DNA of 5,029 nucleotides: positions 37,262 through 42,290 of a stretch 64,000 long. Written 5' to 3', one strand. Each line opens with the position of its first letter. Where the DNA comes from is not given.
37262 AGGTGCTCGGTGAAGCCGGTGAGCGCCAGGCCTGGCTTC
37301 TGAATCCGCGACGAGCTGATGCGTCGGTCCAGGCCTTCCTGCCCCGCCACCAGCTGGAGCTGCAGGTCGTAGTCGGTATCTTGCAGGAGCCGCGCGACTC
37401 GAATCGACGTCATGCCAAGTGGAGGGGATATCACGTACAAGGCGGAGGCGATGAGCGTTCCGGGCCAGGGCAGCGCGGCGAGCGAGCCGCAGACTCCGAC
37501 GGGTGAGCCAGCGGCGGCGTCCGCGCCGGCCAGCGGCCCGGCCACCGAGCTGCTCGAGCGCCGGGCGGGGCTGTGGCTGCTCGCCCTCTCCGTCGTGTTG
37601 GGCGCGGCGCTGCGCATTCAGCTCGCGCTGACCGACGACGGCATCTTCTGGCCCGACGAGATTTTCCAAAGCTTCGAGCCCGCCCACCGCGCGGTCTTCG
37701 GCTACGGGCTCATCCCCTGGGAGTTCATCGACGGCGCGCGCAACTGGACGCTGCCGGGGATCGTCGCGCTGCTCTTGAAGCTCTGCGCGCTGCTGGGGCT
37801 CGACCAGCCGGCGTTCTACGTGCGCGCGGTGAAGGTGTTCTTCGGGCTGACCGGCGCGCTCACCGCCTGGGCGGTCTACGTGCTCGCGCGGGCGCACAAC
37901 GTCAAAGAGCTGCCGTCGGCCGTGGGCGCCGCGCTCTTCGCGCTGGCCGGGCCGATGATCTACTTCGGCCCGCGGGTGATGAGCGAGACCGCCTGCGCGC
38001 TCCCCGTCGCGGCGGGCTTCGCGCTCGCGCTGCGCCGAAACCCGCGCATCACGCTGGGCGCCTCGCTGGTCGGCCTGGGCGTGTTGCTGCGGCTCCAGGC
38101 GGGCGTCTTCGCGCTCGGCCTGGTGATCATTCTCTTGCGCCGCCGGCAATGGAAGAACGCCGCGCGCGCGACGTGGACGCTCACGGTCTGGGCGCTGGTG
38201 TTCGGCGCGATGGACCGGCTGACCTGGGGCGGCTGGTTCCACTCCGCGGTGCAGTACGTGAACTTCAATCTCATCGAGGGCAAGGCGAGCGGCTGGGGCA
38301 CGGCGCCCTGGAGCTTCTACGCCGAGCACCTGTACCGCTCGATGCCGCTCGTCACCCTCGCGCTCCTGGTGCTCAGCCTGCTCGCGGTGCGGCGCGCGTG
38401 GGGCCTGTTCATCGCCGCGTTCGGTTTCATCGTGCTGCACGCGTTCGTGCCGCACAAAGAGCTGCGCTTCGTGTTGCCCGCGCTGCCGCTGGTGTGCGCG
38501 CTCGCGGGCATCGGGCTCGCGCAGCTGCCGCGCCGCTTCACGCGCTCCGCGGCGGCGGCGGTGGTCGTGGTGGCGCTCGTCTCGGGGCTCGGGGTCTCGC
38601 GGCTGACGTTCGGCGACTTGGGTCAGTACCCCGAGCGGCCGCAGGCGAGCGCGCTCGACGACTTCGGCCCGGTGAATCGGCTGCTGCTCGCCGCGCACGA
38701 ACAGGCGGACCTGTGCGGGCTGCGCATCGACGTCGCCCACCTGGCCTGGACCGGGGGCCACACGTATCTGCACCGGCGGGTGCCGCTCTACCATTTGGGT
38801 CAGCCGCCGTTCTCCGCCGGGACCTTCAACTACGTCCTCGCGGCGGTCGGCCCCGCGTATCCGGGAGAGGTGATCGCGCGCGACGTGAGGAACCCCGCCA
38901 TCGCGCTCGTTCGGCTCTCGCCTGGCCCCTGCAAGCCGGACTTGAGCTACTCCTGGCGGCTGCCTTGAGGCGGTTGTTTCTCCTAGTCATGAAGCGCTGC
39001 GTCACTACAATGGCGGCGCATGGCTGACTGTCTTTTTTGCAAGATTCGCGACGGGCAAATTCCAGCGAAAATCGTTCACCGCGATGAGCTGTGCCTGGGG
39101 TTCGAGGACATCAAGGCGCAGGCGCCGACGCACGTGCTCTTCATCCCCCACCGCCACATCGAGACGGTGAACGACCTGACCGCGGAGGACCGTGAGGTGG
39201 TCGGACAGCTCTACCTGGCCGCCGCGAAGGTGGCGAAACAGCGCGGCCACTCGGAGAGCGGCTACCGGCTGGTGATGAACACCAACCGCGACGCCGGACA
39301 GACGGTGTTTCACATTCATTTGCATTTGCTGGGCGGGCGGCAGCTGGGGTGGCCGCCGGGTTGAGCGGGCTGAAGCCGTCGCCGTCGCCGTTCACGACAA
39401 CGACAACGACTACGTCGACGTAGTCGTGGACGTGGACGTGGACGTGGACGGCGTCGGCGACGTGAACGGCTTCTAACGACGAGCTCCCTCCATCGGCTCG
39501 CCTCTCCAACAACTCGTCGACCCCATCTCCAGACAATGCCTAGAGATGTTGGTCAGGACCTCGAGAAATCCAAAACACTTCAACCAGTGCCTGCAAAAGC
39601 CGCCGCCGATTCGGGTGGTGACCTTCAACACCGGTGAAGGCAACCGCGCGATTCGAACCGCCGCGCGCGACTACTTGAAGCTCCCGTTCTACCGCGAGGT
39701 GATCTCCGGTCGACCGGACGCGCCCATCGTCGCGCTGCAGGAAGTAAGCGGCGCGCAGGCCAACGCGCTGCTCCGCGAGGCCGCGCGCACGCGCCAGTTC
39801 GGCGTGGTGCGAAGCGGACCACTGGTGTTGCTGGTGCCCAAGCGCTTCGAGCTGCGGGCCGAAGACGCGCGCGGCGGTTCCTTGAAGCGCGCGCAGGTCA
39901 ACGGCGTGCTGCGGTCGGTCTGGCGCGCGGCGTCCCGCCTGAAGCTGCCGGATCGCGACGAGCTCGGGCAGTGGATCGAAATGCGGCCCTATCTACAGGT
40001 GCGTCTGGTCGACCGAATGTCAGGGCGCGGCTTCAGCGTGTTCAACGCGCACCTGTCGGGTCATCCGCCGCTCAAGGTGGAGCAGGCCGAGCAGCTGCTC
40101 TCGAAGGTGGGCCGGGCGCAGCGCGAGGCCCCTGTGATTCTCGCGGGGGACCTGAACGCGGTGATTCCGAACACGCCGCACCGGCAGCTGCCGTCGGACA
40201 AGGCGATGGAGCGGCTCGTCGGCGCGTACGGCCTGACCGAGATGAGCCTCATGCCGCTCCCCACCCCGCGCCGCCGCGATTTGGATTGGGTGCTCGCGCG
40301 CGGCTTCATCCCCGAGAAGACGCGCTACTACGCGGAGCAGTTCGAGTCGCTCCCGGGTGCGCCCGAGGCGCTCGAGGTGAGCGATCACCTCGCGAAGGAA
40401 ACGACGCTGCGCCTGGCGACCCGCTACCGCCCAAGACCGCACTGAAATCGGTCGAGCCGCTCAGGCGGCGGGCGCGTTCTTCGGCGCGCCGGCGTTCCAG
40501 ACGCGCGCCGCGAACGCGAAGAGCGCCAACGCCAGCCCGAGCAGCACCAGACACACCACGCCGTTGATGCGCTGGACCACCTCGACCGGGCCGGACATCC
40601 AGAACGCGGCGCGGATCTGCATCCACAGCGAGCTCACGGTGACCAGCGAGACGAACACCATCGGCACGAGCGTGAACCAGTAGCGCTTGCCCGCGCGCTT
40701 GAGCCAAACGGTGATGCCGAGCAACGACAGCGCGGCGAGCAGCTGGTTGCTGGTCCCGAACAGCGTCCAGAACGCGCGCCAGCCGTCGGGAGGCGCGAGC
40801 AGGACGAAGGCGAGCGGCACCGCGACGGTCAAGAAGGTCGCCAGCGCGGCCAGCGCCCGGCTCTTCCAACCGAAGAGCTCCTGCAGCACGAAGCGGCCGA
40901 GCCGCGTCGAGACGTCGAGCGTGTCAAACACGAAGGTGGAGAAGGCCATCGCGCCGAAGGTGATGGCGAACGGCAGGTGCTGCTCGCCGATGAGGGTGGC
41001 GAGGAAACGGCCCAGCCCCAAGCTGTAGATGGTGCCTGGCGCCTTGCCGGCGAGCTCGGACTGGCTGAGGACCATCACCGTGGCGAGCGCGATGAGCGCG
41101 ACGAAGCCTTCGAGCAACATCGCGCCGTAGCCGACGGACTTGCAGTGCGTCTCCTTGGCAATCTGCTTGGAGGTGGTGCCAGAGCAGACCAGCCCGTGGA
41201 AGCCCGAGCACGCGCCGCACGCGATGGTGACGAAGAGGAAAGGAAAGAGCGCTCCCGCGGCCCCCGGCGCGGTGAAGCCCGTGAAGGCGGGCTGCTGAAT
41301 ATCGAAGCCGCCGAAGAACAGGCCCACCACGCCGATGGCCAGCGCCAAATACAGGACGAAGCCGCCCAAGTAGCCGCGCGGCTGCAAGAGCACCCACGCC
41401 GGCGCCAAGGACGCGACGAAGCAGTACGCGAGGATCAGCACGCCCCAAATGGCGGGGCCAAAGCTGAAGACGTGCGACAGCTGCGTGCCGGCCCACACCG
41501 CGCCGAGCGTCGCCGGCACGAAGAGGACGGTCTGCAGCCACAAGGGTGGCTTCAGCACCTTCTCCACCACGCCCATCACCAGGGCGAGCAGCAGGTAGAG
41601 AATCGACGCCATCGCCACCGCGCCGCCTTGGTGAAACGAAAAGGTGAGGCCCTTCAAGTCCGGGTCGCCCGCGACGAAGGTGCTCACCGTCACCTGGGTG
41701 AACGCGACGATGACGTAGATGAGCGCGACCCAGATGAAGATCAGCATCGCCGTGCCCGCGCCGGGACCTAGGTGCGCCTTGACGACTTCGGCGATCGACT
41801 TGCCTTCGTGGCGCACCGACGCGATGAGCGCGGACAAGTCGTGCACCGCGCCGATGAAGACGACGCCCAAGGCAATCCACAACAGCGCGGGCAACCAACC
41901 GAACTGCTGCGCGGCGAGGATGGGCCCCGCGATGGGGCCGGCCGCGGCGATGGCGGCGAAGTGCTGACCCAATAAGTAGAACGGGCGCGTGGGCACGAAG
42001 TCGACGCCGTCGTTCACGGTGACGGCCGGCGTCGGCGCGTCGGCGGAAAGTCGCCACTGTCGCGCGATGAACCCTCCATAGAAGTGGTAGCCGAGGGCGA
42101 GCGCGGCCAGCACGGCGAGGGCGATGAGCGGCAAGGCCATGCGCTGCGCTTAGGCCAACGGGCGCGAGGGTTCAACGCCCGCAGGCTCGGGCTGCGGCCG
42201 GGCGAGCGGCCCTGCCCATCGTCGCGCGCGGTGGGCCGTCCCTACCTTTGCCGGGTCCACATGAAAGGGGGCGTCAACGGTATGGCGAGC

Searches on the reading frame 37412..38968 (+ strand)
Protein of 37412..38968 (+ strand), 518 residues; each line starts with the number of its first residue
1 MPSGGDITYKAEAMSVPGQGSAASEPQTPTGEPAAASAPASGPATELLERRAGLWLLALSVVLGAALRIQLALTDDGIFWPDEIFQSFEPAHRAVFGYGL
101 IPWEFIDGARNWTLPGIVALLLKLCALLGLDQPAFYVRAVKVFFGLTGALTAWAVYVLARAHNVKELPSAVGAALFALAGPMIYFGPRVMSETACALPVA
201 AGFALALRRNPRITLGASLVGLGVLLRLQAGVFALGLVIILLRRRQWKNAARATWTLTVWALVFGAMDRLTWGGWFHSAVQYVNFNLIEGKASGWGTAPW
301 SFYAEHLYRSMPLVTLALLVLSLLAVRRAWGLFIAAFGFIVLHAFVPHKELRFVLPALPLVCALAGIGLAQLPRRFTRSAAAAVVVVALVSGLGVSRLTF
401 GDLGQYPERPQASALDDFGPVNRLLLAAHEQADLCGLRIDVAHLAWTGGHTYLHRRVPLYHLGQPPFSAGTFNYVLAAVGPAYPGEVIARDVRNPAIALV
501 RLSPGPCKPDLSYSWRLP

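Call 36: search_protein_families(library=pfam, proteins=[window:37412-38968:+], max_evalue=0.001)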
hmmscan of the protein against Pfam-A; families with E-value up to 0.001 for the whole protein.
window:37412-38968:+ (518 aa): 1 family
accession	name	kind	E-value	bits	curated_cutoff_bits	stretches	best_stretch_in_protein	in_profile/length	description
PF03901.23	Glyco_transf_22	-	4.8e-44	151.6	23.8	1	65-398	7-361/414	Alg9-like mannosyltransferase family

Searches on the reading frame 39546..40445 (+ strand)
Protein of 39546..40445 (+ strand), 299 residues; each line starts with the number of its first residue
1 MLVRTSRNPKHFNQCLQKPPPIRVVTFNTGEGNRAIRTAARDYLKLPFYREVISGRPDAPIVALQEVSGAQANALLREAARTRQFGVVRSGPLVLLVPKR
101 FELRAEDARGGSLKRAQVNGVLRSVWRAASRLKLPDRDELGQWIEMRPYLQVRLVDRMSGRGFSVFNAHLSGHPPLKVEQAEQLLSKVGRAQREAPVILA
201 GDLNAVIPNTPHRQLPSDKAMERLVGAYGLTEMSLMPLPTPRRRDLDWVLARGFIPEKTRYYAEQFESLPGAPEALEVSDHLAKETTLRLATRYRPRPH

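Call 36: search_protein_families(library=pfam, proteins=[window:39546-40445:+], max_evalue=0.001)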
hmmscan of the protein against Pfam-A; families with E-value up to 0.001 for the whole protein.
window:39546-40445:+ (299 aa): 1 family
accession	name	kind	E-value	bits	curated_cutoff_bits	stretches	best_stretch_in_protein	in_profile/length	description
PF03372.29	Exo_endo_phos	-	7.6e-09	36.1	24.5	1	26-281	2-225/225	Endonuclease/Exonuclease/phosphatase family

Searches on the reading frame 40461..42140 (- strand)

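Call 36: search_protein_families(library=pfam, proteins=[window:40461-42140:-], max_evalue=0.001)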
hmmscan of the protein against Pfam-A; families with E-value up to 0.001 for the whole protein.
window:40461-42140:- (559 aa): 1 family
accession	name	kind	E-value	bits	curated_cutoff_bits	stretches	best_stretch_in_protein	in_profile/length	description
PF02554.20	CstA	-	1.5e-131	440.3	27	2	5-362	5-358/560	Carbon starvation protein CstA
